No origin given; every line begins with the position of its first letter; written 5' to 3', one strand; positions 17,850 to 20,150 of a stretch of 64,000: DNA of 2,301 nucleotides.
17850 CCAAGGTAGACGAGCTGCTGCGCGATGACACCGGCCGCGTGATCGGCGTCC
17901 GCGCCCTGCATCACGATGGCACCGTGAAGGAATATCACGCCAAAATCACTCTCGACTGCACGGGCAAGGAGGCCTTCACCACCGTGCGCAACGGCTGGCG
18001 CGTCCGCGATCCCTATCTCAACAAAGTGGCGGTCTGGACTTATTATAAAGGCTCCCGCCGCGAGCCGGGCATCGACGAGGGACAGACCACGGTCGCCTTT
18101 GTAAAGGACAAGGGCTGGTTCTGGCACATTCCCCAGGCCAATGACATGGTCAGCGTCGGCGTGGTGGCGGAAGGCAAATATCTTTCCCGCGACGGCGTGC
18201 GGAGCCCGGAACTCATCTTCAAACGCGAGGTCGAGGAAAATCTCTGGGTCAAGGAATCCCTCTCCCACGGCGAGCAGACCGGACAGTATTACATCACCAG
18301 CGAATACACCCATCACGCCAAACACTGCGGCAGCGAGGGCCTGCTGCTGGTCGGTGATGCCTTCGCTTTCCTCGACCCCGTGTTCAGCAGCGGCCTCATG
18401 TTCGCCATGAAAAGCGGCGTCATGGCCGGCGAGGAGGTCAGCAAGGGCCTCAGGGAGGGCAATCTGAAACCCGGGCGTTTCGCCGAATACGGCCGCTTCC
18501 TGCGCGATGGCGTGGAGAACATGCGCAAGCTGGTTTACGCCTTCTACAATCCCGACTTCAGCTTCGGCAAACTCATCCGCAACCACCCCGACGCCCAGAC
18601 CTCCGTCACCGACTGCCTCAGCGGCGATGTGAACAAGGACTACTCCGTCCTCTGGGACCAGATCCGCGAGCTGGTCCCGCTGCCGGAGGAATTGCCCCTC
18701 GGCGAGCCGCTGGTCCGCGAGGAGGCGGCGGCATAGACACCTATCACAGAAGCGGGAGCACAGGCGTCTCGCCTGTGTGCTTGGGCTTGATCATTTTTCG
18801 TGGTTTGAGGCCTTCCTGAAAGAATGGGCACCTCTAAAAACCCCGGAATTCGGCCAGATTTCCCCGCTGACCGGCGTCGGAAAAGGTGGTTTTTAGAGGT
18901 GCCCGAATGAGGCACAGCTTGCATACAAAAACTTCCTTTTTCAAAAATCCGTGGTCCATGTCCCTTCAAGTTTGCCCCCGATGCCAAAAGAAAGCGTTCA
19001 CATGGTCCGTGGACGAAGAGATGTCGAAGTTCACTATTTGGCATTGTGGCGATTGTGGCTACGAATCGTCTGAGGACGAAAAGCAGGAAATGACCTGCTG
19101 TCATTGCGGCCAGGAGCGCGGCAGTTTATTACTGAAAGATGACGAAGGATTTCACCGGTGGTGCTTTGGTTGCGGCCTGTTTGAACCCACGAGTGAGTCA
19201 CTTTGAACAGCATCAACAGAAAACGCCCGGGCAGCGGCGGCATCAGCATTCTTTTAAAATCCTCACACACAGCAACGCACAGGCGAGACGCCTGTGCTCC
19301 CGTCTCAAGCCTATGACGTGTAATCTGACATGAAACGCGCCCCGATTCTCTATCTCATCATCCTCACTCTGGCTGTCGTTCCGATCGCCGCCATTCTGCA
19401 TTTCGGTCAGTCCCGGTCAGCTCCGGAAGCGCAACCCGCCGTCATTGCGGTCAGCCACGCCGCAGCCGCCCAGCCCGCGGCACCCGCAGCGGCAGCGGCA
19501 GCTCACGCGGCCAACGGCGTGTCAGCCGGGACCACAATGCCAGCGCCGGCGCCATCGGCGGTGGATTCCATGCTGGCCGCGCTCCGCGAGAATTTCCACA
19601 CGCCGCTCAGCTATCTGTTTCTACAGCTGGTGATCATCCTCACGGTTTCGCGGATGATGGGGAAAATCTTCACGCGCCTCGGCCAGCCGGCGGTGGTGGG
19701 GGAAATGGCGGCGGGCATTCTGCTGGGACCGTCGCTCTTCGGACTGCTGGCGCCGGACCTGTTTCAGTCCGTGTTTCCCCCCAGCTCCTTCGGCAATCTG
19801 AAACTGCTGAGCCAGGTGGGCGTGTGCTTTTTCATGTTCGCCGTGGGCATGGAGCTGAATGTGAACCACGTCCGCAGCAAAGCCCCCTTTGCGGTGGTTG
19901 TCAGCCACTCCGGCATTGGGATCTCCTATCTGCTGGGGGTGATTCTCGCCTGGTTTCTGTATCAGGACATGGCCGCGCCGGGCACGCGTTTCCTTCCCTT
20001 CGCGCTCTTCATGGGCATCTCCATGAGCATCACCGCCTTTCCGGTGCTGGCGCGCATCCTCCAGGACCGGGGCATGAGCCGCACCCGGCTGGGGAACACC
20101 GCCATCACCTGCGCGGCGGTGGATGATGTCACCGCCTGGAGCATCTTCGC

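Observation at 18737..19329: Inverted-repeat-bounded lower-GC cassette carrying a double zinc-ribbon ORF, inserted inside the halogenase-like cluster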

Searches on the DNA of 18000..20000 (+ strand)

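Call 9: search_rna_families(source=window, start=18000, end=20000, threshold=evalue, max_evalue=1)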
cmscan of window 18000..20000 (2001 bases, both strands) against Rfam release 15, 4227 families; matches with E-value up to 1: 1.
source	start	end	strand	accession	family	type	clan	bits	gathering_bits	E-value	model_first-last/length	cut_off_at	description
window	18388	18485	-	RF00223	IRES_Bip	Cis-reg; IRES;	-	15.7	40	0.051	1-263/263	no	bip internal ribosome entry site (IRES)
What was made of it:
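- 18826..18904 (+): Inner 79-nt hairpin (I2): a 17-bp perfect stem around a structured 45-nt loop, ending 53 nt upstream of the zinc-ribbon ATG. Its role is unresolved. No Rfam match (call 9).
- Tried and rejected: Rfam at E<=1 over 18000-20000 gave nothing relevant (call 9).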

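Call 76: search_dna_similar(query=window:18737-19329:+, collection=plasmids, mode=distant, max_evalue=0.001)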
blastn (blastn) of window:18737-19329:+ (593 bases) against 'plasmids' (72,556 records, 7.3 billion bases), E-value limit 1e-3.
No match.
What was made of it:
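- Tried and rejected: No match (call 76).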
